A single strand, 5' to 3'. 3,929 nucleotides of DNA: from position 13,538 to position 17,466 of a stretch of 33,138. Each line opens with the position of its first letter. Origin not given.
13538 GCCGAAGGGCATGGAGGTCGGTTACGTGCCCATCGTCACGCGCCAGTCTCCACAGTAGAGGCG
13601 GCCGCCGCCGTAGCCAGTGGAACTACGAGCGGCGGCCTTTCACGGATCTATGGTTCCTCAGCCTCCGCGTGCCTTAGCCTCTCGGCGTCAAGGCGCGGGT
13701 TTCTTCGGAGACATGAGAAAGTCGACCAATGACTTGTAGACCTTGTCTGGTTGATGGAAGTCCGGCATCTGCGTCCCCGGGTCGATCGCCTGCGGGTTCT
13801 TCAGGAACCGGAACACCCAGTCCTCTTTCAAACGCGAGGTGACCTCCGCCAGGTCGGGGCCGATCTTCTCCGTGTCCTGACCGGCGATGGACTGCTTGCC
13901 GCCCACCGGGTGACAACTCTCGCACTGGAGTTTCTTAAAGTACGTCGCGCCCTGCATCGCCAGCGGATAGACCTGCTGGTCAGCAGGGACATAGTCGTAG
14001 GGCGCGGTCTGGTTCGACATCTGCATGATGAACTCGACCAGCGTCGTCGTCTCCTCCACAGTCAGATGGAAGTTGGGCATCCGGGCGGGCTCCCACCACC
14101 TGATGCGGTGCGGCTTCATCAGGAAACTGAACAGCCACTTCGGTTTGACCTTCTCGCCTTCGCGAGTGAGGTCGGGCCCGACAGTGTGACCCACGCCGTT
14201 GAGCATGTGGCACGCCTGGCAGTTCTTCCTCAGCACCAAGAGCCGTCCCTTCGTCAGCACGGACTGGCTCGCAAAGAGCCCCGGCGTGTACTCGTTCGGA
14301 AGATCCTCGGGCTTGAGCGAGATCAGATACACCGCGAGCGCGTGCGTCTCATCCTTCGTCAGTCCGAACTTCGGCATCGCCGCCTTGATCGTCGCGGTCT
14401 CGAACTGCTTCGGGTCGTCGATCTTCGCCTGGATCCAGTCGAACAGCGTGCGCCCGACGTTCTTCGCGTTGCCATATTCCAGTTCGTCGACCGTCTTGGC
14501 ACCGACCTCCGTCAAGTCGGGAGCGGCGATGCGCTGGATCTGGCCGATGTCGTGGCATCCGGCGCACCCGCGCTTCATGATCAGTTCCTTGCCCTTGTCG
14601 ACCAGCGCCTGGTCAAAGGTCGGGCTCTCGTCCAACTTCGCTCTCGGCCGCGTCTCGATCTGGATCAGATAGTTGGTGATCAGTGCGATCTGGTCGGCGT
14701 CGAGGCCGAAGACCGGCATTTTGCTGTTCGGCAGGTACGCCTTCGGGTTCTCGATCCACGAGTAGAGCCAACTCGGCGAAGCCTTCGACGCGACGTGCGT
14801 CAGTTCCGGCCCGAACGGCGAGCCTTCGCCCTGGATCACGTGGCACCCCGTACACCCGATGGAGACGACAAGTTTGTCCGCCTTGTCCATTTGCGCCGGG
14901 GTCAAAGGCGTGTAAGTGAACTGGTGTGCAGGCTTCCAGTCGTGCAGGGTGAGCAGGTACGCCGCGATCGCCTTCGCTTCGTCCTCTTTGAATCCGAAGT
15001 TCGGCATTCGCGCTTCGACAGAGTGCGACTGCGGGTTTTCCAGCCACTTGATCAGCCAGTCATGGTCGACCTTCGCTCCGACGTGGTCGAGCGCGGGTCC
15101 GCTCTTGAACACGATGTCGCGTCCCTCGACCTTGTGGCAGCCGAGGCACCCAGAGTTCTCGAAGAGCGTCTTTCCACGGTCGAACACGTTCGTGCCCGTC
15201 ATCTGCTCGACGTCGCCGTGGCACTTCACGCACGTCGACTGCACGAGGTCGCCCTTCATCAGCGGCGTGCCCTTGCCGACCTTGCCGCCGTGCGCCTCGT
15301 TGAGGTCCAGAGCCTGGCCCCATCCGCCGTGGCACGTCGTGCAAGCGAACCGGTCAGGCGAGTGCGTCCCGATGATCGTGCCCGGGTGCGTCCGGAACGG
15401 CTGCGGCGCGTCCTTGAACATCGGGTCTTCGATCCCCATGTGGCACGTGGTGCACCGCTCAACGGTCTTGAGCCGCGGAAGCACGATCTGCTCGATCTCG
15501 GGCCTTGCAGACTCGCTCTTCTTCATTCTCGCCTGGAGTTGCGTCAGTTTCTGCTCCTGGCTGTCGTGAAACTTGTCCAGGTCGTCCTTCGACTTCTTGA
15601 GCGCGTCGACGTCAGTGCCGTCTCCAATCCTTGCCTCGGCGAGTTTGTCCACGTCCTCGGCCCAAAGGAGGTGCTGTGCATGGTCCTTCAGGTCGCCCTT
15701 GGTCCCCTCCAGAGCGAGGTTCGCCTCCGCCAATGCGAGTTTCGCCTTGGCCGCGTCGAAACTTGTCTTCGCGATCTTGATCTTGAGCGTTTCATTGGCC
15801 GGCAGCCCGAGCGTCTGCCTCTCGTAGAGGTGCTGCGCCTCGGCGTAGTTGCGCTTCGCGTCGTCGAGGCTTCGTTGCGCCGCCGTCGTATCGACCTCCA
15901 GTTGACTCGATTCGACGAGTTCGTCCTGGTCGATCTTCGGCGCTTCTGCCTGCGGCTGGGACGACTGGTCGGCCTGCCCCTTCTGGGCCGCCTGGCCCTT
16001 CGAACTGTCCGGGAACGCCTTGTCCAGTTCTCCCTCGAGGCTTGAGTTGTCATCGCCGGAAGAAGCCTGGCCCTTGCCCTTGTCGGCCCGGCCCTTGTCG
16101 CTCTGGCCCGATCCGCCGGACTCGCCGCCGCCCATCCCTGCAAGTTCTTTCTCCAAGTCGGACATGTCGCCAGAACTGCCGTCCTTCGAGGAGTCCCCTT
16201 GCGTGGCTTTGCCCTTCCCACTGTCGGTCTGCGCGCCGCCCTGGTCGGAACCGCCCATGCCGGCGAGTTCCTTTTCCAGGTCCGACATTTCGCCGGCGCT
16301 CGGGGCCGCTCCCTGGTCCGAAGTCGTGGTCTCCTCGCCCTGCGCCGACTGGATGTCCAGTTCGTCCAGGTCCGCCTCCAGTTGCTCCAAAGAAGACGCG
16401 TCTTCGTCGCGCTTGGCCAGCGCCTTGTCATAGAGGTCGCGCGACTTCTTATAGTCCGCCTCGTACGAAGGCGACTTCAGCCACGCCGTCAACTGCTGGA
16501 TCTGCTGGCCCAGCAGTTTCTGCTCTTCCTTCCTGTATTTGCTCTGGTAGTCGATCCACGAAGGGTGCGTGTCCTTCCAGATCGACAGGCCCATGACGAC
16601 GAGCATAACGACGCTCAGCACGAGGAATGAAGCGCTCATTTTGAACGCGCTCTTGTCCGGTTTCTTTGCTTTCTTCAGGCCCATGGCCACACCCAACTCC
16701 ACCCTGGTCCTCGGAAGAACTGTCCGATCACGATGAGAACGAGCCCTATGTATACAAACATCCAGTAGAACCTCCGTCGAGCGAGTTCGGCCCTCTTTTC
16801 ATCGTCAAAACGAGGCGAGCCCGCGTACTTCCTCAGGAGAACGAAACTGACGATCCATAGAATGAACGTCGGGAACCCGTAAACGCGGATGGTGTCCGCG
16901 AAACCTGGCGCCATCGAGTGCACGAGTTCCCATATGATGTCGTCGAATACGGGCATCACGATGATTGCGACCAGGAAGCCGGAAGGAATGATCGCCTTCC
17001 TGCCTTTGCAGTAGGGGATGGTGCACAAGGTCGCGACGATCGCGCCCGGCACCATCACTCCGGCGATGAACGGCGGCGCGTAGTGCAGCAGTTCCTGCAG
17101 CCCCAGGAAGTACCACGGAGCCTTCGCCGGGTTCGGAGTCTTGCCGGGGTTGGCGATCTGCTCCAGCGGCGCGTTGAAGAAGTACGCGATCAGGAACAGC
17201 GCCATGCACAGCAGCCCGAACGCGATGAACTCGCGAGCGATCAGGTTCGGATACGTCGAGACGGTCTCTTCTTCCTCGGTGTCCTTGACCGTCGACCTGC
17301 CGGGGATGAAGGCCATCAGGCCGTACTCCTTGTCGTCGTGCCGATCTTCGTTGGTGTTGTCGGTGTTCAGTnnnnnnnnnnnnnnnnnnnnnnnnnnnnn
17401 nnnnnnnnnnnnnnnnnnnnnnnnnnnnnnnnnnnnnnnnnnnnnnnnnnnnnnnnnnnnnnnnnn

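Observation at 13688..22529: Seven-gene operon joining a Cyc2-like cytochrome-porin and a cupredoxin to a split Rieske/cytochrome b complex, a GltD-like NAD(P) flavoprotein and an octahaem cytochrome c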

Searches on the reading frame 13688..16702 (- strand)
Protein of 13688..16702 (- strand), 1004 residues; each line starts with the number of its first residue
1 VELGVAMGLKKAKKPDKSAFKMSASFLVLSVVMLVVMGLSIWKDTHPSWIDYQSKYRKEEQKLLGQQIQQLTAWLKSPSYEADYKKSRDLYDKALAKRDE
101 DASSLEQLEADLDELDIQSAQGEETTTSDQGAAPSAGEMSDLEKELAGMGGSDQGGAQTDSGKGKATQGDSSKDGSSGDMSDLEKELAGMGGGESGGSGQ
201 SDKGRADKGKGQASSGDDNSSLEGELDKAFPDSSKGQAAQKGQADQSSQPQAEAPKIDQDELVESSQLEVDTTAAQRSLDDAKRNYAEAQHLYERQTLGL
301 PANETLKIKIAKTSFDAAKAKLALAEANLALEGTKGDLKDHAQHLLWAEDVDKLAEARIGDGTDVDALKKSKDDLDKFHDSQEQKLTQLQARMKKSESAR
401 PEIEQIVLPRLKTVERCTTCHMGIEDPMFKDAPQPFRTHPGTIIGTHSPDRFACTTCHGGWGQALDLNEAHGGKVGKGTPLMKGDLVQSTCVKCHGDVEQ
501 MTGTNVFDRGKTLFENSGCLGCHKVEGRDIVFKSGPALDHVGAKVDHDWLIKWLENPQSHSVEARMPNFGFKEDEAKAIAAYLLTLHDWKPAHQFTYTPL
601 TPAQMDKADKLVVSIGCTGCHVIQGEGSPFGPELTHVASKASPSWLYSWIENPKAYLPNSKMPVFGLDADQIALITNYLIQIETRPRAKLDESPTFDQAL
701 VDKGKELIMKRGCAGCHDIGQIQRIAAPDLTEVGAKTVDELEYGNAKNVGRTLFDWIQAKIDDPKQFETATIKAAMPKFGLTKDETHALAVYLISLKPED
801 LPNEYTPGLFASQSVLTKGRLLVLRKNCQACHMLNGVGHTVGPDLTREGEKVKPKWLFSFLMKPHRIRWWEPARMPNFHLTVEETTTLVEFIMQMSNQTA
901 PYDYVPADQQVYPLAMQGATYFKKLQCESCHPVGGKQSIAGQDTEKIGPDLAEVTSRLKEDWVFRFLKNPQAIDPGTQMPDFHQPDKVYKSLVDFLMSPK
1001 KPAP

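Call 4: search_protein_families(library=pfam, proteins=[window:13688-16702:-], max_evalue=0.01)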
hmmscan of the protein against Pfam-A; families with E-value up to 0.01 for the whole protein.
window:13688-16702:- (1004 aa): 8 families
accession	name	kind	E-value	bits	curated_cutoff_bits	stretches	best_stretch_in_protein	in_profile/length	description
PF00034.26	Cytochrom_C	-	1.5e-45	154.9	21.3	5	508-586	2-89/90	Cytochrome c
PF13442.11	Cytochrome_CBB3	-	2.2e-33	114.8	27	4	508-583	4-68/68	Cytochrome C oxidase, cbb3-type, subunit III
PF02433.20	FixO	-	6.1e-20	72.1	29.6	3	945-983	100-138/219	Cytochrome C oxidase, mono-heme subunit/FixO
PF22113.1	Mtrc-MtrF_II-IV_dom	-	1.8e-09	37.8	30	1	366-471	75-175/176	Outer membrane cytochrome MtrC/MtrF-like, domains II/IV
PF14522.11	Cytochrome_C7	-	2e-06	27.9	24.8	0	488-526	13-51/67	Cytochrome c7 and related cytochrome c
PF14537.11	Cytochrom_c3_2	-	2.7e-06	28.2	25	0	447-525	2-66/79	Cytochrome c3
PF09699.15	Paired_CXXCH_1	-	9.7e-06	25.6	20.6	0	453-498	8-39/41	Doubled CXXCH motif (Paired_CXXCH_1)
PF13435.11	Cytochrome_C554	-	0.0058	18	20.8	0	486-523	46-83/84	Cytochrome c554 and c-prime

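Call 6: search_protein_families(library=ncbifam, proteins=[window:13688-16702:-], max_evalue=0.01)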
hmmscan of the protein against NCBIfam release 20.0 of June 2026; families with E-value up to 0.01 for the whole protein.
window:13688-16702:- (1004 aa): 18 families
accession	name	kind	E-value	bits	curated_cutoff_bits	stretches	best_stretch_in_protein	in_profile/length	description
TIGR04485.1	thiosulf_SoxX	equivalog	6.6e-35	119.7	61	4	617-681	5-77/78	sulfur oxidation c-type cytochrome SoxX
TIGR02603.1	CxxCH_TIGR02603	domain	1.4e-26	93.1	68.15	3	610-657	7-54/134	putative heme-binding domain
NF040971.1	cytc_ExtS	equivalog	4.5e-25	88.4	100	3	811-996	73-262/262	selenite/tellurite reduction operon c-type cytochrome lipoprotein ExtS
NF045774.1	cytochro_C551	exception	7.7e-25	87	118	2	509-584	41-107/110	cytochrome c551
NF045773.1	cytochro_C550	exception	3.8e-22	78.4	125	2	514-584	56-117/118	cytochrome c550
NF011055.0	PRK14487.1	subfamily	6.3e-19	68.3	218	3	946-983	107-144/212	cbb3-type cytochrome c oxidase subunit II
TIGR00781.1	ccoO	equivalog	3e-17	63.1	200.65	1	945-983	100-138/232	cytochrome-c oxidase, cbb3-type subunit II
NF011053.0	PRK14485.1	subfamily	2.1e-15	56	1080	2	945-983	589-627/716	putative bifunctional cbb3-type cytochrome c oxidase subunit I/II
TIGR00782.1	ccoP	equivalog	9.9e-15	54.6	179.95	0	659-731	167-234/285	cytochrome-c oxidase, cbb3-type subunit III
NF050122.1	bc1_QcrC_actin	exception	1.2e-13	51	200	3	680-898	21-214/253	cytochrome bc1 complex diheme cytochrome c subunit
NF011054.0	PRK14486.1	equivalog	1.6e-13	50.9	447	1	946-982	102-138/294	putative bifunctional cbb3-type cytochrome c oxidase subunit II/cytochrome c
TIGR03508.1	decahem_SO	subfamily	1.1e-05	25.1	192.2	1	415-526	3-104/258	DmsE family decaheme c-type cytochrome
TIGR04494.1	c550_PedF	equivalog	4.5e-05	23.4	122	0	825-847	59-81/133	cytochrome c-550 PedF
NF041028.1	decahem_GSU2203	exception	0.00014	21.2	325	1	403-527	25-136/317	GSU2203 family decaheme c-type cytochrome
TIGR03153.1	cytochr_NrfH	equivalog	0.0027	17.8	134.2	0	485-524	99-134/138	cytochrome c nitrite reductase small subunit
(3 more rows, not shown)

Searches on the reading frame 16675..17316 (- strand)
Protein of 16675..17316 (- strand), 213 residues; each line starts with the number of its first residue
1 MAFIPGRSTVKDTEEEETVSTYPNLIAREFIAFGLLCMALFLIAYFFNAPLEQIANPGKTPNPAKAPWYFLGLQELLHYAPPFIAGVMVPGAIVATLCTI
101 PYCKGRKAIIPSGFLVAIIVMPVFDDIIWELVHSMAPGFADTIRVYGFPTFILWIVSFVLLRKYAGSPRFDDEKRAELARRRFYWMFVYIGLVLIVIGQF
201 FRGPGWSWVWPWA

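Call 4: search_protein_families(library=pfam, proteins=[window:16675-17316:-], max_evalue=0.01)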
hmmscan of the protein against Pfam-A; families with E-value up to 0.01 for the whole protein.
window:16675-17316:- (213 aa): 1 family
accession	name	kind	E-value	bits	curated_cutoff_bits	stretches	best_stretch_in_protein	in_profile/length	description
PF00032.22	Cytochrom_B_C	-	0.00013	22.6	20.7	1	55-107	2-54/102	Cytochrome b(C-terminal)/b6/petD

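Call 6: search_protein_families(library=ncbifam, proteins=[window:16675-17316:-], max_evalue=0.01)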
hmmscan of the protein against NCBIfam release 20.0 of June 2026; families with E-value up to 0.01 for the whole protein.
window:16675-17316:- (213 aa): 1 family
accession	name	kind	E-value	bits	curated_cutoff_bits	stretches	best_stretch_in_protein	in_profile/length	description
NF040970.1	memb_ExtQ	equivalog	3.9e-14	53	150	1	31-102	14-85/134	selenite/tellurite reduction operon b-type cytochrome membrane protein ExtQ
